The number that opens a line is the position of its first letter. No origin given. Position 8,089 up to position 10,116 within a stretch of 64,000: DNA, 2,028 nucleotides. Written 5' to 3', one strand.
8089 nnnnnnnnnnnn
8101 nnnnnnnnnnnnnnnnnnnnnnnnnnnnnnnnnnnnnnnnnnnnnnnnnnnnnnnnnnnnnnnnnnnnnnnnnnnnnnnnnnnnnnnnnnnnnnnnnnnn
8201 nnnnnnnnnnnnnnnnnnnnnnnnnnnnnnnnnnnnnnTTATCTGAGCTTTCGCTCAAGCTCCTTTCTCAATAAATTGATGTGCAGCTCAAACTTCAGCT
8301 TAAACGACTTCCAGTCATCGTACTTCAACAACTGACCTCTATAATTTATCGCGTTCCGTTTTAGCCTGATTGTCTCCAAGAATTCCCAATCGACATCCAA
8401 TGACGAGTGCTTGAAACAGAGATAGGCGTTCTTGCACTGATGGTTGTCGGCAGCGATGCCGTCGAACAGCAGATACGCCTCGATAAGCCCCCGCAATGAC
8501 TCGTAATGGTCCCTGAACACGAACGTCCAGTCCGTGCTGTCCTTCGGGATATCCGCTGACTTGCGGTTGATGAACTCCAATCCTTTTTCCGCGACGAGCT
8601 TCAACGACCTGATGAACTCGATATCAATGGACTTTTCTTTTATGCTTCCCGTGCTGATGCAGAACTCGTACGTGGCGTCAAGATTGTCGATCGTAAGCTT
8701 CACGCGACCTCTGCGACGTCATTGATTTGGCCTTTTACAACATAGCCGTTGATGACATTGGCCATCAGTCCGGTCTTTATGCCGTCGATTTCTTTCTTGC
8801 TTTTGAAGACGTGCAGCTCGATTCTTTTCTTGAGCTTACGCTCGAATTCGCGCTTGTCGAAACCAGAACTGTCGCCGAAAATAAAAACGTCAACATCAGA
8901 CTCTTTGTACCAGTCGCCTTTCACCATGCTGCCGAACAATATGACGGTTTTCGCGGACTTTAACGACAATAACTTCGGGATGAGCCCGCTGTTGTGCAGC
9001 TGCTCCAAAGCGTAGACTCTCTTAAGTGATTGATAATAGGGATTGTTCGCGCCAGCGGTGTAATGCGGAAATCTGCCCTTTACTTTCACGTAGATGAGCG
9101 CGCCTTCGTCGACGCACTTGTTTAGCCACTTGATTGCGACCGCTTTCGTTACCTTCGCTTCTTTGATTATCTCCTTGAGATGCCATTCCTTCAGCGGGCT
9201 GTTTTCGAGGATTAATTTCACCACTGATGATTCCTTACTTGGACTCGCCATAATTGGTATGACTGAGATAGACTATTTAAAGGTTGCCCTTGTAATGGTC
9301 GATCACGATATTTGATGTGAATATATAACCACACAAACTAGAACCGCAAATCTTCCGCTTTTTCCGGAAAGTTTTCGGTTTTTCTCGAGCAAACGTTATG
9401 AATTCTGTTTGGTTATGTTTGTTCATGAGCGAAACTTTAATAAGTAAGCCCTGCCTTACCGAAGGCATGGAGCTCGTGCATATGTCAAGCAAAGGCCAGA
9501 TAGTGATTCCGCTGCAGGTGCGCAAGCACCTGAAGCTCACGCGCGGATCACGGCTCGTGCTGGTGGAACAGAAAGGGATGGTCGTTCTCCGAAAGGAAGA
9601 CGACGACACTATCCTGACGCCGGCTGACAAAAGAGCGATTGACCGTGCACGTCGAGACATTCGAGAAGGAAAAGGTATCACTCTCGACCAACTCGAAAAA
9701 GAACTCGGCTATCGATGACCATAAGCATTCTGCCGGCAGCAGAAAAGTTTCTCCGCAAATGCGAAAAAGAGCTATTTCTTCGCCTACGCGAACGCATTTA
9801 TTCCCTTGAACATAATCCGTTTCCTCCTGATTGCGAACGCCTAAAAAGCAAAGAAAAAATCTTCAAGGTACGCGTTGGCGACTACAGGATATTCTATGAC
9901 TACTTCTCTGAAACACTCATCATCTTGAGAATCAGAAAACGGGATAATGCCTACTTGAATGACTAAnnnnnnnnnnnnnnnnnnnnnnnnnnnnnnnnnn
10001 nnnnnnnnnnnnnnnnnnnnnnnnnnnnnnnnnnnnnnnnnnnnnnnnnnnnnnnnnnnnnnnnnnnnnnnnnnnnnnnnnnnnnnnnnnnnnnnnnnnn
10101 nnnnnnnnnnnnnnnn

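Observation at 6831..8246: Three tandem paralogous genes with an unrecognised about 60-aa domain, co-oriented with glgA-GH57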

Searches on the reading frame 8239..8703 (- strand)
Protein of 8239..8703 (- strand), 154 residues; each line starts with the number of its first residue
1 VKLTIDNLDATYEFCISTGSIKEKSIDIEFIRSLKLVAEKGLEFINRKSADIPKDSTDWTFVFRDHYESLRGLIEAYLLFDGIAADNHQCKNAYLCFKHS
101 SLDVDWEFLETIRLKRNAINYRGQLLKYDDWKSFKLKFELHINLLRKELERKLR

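Call 73: search_protein_families(library=padloc, proteins=[window:8239-8703:-], max_evalue=0.01)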
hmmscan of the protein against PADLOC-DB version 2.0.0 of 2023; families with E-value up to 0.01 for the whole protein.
window:8239-8703:- (154 aa): 0 families

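Call 74: search_protein_families(library=pfam, proteins=[window:8239-8703:-], max_evalue=0.001)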
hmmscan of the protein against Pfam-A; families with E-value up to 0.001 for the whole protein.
window:8239-8703:- (154 aa): 0 families

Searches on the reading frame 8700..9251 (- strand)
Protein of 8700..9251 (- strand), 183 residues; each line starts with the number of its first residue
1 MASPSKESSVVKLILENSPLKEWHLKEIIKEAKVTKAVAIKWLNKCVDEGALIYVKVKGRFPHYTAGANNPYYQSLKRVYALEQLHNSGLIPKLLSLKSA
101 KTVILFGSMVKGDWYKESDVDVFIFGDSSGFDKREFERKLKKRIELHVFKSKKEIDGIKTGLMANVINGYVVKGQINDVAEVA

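Call 73: search_protein_families(library=padloc, proteins=[window:8700-9251:-], max_evalue=0.01)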
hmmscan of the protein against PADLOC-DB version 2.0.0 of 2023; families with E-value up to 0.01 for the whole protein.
window:8700-9251:- (183 aa): 10 families
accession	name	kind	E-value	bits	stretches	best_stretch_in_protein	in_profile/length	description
PDLC04368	PDC-M05A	-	9.3e-14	49.7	1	9-150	17-162/201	-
PDLC04369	PDC-M05A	-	1e-08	33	1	15-149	22-157/201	-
PDLC04372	PDC-M05A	-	6.3e-07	27.8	1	26-131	2-107/167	-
PDLC04903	PDC-S09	-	2.2e-05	22.7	1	101-129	27-55/108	-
PDLC04904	PDC-S09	-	5e-05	21.5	1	90-142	15-69/104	-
PDLC04902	PDC-S09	-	5.2e-05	21.5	1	91-148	12-72/97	-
PDLC04906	PDC-S09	-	6.5e-05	21.2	1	101-148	25-79/98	-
PDLC04907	PDC-S09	-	0.00061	17.9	1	99-125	26-52/114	-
PDLC04905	PDC-S09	-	0.0011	17.2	1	91-142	12-64/101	-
PDLC04778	PDC-M70A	-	0.0048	14.3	1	98-145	45-93/355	-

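Call 74: search_protein_families(library=pfam, proteins=[window:8700-9251:-], max_evalue=0.001)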
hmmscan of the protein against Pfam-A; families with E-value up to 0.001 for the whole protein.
window:8700-9251:- (183 aa): 2 families
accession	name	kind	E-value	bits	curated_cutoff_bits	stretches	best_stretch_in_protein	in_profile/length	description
PF01909.29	NTP_transf_2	-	9.3e-10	39.2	21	1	93-154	7-68/93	Nucleotidyltransferase domain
PF18765.7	Polbeta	-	3.6e-09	37.1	26.9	1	98-156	11-65/93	Polymerase beta, Nucleotidyltransferase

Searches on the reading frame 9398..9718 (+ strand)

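Call 74: search_protein_families(library=pfam, proteins=[window:9398-9718:+], max_evalue=0.001)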
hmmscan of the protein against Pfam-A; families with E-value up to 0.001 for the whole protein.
window:9398-9718:+ (106 aa): 1 family
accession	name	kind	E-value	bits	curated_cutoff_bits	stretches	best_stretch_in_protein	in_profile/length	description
PF04014.23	MazE_antitoxin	-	1.1e-05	25.7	24.7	1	30-69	5-45/48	Antidote-toxin recognition MazE, bacterial antitoxin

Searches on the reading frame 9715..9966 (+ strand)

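Call 74: search_protein_families(library=pfam, proteins=[window:9715-9966:+], max_evalue=0.001)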
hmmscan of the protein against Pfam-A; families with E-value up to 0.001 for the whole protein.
window:9715-9966:+ (83 aa): 1 family
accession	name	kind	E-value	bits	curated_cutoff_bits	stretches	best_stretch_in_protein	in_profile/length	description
PF05016.21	ParE_toxin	-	3.7e-08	34.3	23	1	5-80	3-89/89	ParE toxin of type II toxin-antitoxin system, parDE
